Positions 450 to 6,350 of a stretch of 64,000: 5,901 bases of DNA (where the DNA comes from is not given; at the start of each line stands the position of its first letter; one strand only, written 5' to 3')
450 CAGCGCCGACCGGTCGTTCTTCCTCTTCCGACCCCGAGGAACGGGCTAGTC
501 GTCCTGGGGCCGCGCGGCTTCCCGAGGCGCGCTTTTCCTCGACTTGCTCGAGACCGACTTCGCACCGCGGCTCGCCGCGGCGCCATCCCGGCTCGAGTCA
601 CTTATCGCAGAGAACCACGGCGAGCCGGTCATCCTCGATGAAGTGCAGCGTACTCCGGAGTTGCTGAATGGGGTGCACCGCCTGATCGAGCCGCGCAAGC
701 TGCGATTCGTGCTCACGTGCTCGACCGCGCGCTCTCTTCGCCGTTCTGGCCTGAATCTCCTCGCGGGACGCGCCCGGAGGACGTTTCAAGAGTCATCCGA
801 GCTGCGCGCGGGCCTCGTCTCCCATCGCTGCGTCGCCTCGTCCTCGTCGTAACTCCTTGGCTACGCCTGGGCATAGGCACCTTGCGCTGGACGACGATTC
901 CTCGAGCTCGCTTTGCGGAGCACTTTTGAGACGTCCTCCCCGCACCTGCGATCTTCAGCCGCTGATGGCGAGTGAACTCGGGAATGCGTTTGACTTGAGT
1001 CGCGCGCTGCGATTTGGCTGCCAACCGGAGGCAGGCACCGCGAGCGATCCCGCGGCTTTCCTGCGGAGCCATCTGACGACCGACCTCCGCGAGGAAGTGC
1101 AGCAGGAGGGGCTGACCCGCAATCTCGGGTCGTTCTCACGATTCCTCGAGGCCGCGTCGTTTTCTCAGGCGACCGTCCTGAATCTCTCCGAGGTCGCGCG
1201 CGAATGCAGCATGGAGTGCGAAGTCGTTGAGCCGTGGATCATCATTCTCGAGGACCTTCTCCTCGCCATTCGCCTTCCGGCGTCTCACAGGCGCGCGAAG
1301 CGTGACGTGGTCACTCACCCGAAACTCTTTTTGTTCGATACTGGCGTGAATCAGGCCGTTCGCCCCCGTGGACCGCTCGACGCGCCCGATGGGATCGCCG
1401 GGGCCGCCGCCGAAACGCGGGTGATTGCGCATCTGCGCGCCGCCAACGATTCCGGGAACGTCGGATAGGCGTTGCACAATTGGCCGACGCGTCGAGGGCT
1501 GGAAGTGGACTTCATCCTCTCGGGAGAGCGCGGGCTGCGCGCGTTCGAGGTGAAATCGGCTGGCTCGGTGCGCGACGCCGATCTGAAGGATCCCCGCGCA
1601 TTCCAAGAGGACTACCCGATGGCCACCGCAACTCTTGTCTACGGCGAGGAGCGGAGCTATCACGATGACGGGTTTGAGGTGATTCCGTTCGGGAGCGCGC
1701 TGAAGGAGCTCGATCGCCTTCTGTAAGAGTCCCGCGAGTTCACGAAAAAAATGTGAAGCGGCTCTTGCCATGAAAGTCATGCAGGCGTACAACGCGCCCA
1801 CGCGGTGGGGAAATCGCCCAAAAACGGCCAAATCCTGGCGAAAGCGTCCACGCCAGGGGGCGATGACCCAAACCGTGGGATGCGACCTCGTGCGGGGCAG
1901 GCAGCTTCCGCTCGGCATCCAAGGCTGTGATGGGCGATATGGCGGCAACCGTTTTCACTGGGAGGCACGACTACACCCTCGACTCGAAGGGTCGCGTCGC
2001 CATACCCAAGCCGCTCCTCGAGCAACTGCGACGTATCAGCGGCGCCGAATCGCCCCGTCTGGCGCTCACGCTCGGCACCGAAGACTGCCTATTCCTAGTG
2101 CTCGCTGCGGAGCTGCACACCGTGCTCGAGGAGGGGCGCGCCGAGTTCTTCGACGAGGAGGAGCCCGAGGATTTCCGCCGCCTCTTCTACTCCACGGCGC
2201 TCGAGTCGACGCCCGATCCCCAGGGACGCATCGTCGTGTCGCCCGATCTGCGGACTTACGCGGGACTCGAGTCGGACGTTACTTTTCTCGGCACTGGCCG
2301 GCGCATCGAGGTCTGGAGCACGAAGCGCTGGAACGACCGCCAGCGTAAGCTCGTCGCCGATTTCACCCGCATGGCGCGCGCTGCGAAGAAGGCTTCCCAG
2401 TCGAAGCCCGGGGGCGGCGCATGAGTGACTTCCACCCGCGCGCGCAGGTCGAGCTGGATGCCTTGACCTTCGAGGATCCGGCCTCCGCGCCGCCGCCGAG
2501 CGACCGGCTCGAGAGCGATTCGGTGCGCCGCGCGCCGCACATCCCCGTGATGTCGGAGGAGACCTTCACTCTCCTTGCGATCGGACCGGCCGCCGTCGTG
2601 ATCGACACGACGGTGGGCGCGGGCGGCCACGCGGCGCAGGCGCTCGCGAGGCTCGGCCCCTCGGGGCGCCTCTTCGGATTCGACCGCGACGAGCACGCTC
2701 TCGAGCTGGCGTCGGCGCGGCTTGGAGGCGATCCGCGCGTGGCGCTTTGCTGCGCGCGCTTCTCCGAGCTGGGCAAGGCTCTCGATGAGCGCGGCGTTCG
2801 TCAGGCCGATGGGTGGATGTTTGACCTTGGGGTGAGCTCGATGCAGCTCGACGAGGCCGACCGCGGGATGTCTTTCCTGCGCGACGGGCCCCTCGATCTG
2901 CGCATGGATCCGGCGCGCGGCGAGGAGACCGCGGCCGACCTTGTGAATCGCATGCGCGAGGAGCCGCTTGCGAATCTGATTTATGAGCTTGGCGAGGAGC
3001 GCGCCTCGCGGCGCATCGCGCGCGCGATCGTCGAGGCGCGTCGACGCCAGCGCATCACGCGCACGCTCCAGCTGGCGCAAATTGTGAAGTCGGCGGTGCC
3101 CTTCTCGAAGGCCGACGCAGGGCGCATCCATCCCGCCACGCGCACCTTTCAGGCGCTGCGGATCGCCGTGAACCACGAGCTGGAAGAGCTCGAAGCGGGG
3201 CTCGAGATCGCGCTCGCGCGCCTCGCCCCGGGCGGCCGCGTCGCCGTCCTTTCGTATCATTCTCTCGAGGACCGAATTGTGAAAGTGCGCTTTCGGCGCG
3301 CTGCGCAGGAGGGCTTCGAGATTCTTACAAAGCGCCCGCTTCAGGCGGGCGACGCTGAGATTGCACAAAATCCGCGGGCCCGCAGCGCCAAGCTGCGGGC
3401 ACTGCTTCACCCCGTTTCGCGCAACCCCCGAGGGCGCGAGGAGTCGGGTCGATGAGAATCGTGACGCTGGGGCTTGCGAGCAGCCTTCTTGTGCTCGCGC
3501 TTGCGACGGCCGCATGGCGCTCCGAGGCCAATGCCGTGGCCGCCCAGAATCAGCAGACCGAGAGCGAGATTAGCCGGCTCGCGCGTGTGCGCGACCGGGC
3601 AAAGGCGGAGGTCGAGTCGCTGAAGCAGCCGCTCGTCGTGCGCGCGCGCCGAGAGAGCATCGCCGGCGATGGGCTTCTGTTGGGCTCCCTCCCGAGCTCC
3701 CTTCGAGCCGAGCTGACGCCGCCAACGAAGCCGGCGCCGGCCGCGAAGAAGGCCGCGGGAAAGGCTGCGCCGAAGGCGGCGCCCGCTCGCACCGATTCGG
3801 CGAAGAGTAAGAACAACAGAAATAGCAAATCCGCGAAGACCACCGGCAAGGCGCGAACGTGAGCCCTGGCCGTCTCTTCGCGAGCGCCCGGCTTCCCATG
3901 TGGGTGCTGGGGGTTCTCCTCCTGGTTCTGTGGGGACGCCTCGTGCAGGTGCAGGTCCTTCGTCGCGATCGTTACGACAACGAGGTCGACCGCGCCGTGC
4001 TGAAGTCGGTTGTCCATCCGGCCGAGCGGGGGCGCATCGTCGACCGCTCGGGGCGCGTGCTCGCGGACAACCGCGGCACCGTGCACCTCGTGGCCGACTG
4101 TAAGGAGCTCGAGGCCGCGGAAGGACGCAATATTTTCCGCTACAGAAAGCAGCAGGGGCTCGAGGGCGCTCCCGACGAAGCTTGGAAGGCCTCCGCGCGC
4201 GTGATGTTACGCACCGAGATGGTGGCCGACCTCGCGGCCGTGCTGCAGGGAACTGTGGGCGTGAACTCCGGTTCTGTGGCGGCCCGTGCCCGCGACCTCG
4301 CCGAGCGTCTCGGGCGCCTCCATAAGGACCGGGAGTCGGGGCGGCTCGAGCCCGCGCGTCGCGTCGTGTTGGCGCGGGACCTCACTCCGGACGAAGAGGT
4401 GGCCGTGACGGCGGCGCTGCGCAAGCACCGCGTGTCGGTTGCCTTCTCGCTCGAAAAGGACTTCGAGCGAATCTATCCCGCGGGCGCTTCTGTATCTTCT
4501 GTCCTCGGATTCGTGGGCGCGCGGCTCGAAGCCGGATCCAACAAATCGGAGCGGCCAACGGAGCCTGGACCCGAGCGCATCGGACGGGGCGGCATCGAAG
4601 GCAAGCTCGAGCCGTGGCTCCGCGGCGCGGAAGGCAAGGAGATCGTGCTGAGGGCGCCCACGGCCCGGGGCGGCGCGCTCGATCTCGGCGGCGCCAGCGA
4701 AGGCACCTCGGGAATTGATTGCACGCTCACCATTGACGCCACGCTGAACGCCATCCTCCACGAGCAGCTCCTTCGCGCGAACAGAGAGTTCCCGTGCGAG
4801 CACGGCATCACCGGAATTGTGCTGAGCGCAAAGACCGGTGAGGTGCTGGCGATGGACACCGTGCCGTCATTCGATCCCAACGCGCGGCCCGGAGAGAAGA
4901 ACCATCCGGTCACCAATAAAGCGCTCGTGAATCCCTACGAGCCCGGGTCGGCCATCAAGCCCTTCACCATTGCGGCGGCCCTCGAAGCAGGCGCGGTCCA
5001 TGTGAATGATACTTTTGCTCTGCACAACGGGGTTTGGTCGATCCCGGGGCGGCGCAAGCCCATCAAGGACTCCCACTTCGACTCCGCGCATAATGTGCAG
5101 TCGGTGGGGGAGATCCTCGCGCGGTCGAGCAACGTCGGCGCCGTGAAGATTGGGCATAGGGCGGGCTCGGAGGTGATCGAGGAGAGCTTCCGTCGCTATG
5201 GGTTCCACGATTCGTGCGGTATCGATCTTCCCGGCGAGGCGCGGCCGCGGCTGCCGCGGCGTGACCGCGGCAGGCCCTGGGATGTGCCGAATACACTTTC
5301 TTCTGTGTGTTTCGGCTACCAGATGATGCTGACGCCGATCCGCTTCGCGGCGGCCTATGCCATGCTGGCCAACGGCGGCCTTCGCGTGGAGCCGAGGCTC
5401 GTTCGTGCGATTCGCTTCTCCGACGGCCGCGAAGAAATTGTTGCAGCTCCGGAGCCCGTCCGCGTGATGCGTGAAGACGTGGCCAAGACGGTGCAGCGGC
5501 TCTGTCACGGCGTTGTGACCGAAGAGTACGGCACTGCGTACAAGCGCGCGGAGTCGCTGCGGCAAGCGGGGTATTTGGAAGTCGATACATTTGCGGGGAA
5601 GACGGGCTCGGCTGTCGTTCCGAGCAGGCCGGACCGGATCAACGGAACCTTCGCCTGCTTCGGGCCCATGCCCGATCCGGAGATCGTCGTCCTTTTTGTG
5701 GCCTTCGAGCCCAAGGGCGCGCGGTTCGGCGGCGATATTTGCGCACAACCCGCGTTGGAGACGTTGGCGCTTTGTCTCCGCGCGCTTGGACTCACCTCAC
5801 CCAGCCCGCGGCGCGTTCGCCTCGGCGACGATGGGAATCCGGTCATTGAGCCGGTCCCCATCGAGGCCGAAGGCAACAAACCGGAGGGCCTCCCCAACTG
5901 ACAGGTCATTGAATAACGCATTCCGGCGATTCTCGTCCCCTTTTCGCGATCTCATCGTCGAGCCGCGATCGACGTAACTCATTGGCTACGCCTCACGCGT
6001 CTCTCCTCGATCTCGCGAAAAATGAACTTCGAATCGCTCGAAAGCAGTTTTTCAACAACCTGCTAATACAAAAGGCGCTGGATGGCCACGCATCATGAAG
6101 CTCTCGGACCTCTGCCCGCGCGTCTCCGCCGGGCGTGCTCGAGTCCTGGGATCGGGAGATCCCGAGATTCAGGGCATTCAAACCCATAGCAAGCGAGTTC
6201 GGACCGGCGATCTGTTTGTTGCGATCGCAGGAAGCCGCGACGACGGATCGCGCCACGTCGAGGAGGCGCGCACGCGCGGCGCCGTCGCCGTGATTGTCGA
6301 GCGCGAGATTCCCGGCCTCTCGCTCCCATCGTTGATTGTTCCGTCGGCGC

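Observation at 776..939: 164-bp miniature inverted-repeat element whose in-silico excision restores a disrupted ORF; second copy 52.7 kb away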

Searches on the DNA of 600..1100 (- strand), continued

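Call 103: search_with_rna_model(model_id=R1, sources=[L039, L040], max_evalue=1)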
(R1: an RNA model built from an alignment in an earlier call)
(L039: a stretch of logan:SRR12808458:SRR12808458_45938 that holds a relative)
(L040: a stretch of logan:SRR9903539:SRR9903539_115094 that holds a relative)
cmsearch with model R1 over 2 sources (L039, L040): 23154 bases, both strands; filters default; matches with E-value up to 1: 3.
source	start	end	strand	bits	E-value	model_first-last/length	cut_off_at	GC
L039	579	735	-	26.7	6.6e-05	1-162/162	no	0.67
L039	13420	13459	-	13.7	0.081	1-162/162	no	0.73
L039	11703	11792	+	11.6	0.26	1-162/162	no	0.76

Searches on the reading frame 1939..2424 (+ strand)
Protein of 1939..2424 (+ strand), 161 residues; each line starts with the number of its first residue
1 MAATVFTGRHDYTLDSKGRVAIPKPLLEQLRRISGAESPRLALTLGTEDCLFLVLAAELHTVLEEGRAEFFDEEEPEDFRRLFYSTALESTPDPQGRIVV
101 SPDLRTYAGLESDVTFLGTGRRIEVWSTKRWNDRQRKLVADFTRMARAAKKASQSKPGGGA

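Call 49: find_encoding_contigs(protein=window:1939-2424:+, flank=10000, max_places=10)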
Protein window:1939-2424:+ (161 aa): no gene with exactly this product is on record in the collection.

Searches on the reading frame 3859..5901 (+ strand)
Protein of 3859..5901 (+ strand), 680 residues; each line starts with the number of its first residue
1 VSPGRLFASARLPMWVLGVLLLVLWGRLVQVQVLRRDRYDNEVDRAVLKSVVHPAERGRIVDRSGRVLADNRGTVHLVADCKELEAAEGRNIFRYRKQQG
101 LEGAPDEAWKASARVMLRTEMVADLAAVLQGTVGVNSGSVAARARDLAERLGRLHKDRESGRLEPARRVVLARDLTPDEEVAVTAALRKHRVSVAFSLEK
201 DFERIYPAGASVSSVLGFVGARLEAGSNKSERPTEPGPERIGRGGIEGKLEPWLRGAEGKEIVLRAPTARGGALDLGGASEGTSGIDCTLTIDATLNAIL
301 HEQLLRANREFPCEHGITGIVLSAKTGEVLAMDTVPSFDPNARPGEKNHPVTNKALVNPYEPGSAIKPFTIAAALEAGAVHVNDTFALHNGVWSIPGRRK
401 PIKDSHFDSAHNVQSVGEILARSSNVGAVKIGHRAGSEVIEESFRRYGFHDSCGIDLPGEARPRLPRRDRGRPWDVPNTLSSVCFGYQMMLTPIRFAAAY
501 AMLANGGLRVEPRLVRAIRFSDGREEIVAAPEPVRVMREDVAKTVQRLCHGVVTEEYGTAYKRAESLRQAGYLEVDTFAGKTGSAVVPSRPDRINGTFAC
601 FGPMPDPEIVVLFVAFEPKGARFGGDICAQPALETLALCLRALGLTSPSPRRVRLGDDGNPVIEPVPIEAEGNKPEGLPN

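Call 27: find_encoding_contigs(protein=window:3859-5901:+, flank=10000, max_places=10)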
Protein window:3859-5901:+ (680 aa): no gene with exactly this product is on record in the collection.

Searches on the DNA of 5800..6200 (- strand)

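Call 82: search_rna_families(source=window, start=5800, end=6200, threshold=evalue, max_evalue=10)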
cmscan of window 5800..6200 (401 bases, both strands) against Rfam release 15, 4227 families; matches with E-value up to 10: 4.
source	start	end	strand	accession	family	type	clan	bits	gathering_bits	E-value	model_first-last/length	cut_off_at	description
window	5816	5891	-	RF02814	Sso133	Gene; sRNA;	-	15.5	44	2.3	1-73/73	no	Sulfolobus sRNA133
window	5928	6030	-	RF03984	MIR2933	Gene; miRNA;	-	14.2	70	4.9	1-112/112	no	MIR2933 microRNA precursor family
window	6165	6198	+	RF02359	MS2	Cis-reg;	-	13.8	40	0.99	1-36/36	no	Bacteriophage MS2 operator hairpin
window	5866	5944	-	RF02455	Virus_CITE_1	Cis-reg;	-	13.6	80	6.5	1-93/93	no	Dianthovirus RNA2 cap-independent translation element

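Call 99: search_dna_similar(query=window:6005-6062:-, collection=plasmids, mode=distant, max_evalue=10, max_rows=10)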
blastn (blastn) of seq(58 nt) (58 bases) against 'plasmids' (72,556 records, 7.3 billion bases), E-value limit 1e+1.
Records with a match: 6; places in all: 6; records where one place covers at least 80% of the query: 0.
Best place of each record, by identity: 95-99% 2; 80-90% 4.
By first word of the organism name: Vibrio 3; Pseudomonas 1; Asticcacaulis 1; Subdoligranulum 1.
By predicted mobility (MOB-suite, as given by PLSDB): non-mobilizable 6.
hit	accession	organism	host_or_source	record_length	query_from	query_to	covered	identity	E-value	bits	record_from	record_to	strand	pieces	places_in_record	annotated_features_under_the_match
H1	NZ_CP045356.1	Vibrio sp. THAF64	pure culture,Surface of a sandy ...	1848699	27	57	53%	87.1%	4e+0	36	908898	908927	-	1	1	none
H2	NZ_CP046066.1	Vibrio sp. THAF191d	pure culture,Surface of a polyethylene ...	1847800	27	57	53%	87.1%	4e+0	36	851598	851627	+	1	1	none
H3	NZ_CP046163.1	Vibrio sp. THAF191c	pure culture,Surface of a polyethylene ...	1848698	27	57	53%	87.1%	4e+0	36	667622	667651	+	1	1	none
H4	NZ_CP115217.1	Pseudomonas aeruginosa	Homo sapiens,culture samples from human ...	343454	21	49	50%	89.7%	4e+0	37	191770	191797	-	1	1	none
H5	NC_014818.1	Asticcacaulis excentricus CB 48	pond water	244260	14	35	38%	95.5%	4e+0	37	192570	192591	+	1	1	AbrB/MazE/SpoVT family DNA-binding domain-containing protein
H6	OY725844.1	Subdoligranulum variabile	-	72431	8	29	38%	95.5%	4e+0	37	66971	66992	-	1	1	record has no annotation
